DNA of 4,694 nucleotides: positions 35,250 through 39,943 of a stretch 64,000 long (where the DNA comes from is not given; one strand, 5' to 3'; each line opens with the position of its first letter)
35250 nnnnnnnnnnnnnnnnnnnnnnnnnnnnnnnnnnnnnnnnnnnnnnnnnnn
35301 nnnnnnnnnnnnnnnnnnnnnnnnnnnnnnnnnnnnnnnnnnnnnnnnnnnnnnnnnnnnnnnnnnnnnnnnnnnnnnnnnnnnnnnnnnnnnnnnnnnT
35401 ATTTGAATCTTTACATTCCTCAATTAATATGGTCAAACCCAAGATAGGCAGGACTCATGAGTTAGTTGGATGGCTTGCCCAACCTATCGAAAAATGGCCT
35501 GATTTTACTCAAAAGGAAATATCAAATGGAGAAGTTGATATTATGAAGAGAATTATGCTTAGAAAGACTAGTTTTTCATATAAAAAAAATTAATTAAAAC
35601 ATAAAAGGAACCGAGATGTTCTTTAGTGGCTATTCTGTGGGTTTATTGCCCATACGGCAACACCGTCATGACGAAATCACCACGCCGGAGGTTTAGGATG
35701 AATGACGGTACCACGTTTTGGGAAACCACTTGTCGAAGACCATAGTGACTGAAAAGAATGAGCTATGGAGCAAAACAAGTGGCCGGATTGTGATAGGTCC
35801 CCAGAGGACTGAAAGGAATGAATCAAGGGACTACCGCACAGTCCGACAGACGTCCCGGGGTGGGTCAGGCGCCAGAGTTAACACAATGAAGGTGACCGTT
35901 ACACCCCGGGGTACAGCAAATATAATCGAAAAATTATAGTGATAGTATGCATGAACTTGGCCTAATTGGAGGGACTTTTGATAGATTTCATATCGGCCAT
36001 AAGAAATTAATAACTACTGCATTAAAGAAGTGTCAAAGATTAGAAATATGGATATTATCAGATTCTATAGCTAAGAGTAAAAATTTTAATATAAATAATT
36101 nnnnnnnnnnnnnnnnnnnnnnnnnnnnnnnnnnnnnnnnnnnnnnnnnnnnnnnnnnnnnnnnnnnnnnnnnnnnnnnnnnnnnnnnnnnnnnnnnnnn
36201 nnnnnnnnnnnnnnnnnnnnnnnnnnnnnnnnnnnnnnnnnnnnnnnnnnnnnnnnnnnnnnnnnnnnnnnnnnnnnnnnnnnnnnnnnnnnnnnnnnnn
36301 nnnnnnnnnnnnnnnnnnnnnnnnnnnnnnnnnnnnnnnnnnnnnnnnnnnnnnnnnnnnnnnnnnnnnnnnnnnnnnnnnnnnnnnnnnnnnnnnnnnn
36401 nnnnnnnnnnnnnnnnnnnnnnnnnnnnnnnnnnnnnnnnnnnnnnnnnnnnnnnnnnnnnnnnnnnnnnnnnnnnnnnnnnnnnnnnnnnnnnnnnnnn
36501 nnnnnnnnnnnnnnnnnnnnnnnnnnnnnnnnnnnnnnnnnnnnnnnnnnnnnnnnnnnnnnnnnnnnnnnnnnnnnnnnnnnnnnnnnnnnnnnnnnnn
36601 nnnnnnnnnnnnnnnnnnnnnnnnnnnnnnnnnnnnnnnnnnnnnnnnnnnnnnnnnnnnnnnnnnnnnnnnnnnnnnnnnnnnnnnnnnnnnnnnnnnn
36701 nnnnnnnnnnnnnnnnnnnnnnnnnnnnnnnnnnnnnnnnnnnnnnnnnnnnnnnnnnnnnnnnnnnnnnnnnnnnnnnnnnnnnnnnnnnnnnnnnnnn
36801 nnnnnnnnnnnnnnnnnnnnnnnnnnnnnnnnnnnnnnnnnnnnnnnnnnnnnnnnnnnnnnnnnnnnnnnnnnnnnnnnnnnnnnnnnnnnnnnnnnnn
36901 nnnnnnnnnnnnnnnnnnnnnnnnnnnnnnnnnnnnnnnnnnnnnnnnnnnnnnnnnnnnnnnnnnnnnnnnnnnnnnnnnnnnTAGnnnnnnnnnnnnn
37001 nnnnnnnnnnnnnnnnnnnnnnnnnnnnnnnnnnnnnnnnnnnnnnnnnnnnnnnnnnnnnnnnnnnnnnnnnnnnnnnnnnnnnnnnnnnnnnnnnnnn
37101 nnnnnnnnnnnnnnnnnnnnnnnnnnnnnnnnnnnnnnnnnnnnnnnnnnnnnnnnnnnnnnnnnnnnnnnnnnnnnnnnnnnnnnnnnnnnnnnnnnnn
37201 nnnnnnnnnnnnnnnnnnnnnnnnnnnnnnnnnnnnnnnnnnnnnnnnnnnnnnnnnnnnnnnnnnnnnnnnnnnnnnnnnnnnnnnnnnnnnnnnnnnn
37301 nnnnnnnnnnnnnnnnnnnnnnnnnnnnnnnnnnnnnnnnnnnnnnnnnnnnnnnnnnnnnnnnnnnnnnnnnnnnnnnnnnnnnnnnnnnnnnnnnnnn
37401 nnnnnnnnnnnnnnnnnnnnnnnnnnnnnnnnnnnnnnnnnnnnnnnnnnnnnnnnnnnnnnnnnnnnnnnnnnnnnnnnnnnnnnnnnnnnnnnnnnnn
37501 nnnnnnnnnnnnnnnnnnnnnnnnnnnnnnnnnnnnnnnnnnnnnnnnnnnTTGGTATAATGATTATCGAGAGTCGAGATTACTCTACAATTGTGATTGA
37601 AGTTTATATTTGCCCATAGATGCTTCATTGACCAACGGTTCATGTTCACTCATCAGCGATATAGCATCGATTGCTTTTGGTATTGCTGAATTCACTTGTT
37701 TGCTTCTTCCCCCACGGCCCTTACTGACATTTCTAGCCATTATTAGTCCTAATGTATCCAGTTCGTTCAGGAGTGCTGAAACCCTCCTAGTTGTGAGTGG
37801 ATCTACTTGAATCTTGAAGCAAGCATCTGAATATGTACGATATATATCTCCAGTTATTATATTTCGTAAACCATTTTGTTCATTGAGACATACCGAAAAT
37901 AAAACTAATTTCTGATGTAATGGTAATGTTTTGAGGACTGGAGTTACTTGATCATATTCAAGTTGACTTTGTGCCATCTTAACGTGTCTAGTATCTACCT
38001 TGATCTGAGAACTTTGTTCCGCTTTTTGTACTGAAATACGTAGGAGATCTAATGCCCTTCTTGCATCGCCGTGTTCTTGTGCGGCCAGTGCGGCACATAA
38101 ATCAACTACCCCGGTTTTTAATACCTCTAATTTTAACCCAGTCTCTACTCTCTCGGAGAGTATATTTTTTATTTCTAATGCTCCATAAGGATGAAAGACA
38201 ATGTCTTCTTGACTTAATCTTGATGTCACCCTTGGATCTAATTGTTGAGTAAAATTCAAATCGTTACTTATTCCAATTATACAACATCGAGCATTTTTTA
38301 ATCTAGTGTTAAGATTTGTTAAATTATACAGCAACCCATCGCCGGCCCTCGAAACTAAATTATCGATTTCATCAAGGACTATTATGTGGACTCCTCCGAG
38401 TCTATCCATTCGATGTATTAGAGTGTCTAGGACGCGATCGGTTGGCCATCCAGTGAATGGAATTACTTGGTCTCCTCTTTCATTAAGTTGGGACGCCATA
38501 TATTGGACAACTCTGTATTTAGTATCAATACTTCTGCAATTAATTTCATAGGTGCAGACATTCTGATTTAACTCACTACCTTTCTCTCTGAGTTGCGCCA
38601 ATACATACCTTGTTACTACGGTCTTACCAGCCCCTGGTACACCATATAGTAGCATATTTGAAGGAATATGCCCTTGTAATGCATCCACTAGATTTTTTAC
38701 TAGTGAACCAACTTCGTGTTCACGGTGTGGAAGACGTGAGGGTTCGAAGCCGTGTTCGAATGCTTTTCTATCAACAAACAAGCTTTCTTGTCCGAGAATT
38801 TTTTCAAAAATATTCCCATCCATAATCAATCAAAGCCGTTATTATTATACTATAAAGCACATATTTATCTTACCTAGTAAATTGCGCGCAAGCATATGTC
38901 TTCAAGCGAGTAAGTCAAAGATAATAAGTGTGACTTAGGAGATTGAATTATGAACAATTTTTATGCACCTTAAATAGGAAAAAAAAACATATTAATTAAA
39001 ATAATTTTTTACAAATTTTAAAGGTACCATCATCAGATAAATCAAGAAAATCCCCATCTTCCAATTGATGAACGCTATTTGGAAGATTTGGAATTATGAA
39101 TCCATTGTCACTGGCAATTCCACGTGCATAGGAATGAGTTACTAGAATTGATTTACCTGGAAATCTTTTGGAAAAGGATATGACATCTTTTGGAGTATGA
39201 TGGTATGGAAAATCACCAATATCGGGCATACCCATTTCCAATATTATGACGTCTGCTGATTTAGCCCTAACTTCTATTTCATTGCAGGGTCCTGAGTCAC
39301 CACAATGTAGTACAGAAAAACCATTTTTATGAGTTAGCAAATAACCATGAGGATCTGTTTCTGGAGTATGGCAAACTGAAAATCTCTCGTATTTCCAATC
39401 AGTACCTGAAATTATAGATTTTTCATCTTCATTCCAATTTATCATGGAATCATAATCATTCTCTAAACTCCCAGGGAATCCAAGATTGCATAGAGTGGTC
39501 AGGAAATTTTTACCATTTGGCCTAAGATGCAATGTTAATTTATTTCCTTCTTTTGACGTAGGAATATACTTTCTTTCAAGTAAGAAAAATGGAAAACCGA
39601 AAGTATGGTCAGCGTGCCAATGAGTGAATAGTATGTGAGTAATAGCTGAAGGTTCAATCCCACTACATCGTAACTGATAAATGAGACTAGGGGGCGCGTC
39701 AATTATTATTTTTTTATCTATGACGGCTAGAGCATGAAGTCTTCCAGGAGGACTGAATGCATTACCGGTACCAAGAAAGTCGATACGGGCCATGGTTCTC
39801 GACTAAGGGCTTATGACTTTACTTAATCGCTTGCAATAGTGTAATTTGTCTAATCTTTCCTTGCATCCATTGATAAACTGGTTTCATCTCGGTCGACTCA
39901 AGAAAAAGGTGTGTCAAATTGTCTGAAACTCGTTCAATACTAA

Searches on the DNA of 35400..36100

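Call 89: search_rna_families(source=window, start=35400, end=36100, threshold=evalue, max_evalue=0.01)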
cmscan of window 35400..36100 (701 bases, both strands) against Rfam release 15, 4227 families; matches with E-value up to 0.01: 0.
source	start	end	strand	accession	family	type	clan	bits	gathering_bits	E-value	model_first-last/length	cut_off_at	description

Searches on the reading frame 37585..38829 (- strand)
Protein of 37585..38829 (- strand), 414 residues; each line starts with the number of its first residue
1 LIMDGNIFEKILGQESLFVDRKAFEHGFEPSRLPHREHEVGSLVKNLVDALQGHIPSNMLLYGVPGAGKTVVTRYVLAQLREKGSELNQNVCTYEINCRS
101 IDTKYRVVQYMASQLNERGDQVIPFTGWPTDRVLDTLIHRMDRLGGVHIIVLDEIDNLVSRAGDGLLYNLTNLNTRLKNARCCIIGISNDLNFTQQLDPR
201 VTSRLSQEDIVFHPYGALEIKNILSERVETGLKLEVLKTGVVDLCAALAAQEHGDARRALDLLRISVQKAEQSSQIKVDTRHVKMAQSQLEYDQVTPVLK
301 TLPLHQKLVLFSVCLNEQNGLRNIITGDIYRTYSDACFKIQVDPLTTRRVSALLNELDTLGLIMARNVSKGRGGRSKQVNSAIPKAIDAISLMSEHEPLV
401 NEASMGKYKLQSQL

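Call 69: search_protein_families(library=pfam, proteins=[window:37585-38829:-], max_evalue=0.00001)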
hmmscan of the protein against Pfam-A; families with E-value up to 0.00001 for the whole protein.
window:37585-38829:- (414 aa): 6 families
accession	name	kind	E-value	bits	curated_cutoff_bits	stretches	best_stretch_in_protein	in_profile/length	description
PF09079.17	Cdc6_C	-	2.4e-24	85.6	25.1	1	298-384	2-89/96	CDC6, C terminal winged helix domain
PF22703.2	Cdc6_lid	-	6.3e-21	74.5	27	1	222-288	2-68/68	Cdc6 AAA+ ATPase-type lid domain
PF13401.12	AAA_22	-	3.3e-11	44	27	1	58-181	7-117/130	AAA domain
PF13191.12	AAA_16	-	1.8e-10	42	32.6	1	32-176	1-161/167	AAA ATPase domain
PF00004.35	AAA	-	3.3e-09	37.7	21.2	1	59-207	1-125/131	ATPase family associated with various cellular activities (AAA)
PF22606.2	Cdc6-ORC-like_ATPase_lid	-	3.9e-06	27.1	27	1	215-271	1-57/60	Cdc6/ORC-like, ATPase lid domain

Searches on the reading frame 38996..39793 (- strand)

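Call 69: search_protein_families(library=pfam, proteins=[window:38996-39793:-], max_evalue=0.00001)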
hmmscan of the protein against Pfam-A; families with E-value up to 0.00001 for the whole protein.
window:38996-39793:- (265 aa): 2 families
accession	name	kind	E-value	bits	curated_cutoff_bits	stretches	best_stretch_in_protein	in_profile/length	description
PF12706.13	Lactamase_B_2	-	2.8e-11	43.9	27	1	28-220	2-199/200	Beta-lactamase superfamily domain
PF00753.33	Lactamase_B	-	2.7e-06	27.9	22.7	0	26-76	15-69/196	Metallo-beta-lactamase superfamily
